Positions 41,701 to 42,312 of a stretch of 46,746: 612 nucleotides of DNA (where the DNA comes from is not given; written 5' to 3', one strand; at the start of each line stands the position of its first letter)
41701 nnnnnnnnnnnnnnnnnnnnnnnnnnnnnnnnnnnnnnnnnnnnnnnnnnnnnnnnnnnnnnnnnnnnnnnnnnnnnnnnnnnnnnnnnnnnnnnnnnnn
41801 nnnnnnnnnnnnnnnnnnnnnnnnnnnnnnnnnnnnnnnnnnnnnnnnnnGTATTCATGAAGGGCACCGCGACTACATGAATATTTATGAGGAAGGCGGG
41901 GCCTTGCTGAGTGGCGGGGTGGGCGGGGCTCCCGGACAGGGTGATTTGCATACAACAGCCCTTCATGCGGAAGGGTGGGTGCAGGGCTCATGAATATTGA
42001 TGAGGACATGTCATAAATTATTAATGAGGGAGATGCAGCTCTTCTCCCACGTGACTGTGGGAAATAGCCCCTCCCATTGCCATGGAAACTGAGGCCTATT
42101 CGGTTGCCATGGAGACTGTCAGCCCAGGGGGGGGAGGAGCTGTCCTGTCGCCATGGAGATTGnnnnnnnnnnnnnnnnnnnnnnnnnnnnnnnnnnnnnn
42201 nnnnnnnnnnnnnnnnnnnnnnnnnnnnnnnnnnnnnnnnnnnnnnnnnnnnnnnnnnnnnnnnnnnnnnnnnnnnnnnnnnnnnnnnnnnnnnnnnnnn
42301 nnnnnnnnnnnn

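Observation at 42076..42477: Array of RFX X-box or EF-C-like palindromes, including a perfect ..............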

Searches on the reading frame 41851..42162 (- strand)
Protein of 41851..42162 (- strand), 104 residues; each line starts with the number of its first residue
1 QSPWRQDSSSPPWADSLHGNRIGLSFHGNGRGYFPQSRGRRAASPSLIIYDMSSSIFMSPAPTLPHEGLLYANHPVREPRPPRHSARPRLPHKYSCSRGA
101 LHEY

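Call 82: search_protein_families(library=pfam, proteins=[window:41851-42162:-], max_evalue=0.01)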
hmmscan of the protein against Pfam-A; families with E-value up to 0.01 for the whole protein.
window:41851-42162:- (104 aa): 0 families
